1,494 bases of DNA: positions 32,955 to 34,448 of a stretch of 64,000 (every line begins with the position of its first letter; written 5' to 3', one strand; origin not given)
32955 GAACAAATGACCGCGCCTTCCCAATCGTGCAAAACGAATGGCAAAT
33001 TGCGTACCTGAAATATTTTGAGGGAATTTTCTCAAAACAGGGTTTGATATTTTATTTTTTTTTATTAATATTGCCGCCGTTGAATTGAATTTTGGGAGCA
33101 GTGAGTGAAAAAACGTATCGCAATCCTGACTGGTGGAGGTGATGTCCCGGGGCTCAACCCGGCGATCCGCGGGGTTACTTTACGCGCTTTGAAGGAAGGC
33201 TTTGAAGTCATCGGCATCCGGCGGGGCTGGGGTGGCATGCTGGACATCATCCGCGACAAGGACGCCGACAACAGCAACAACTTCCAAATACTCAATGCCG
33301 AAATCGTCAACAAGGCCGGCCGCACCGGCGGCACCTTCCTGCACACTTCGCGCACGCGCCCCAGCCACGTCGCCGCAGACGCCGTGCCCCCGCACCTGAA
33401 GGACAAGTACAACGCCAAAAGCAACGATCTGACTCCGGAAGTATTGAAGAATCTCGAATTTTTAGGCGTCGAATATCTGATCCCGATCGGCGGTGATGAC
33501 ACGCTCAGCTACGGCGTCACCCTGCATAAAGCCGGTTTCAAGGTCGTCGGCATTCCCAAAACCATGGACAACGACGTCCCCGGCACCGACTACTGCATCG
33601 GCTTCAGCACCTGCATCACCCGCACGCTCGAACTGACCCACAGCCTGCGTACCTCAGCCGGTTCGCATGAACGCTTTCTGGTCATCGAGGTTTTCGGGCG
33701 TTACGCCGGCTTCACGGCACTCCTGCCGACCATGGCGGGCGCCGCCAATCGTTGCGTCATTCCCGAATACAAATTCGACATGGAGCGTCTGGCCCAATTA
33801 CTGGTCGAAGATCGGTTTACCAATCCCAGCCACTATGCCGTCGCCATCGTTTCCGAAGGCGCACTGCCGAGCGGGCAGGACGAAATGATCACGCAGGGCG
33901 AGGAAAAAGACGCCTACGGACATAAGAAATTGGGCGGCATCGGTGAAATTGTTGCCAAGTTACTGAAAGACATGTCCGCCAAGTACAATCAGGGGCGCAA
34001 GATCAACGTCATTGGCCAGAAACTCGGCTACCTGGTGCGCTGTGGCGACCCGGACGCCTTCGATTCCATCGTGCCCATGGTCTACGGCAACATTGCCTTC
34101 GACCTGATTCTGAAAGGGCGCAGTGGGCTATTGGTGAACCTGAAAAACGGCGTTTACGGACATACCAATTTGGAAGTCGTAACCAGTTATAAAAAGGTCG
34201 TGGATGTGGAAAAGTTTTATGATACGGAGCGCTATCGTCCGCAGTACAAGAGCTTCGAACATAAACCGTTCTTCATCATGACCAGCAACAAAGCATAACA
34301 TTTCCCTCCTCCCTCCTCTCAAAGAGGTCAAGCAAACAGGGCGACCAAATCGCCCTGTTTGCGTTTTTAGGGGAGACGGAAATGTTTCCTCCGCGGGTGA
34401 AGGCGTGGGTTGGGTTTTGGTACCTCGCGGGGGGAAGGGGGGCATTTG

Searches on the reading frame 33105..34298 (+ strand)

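Call 8: search_protein_families(library=pfam, proteins=[window:33105-34298:+], max_evalue=0.00001)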
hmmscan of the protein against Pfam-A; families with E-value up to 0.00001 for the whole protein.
window:33105-34298:+ (397 aa): 1 family
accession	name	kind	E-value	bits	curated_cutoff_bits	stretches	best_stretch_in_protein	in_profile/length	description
PF00365.25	PFK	-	6.4e-66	223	30.9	1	4-334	1-276/277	Phosphofructokinase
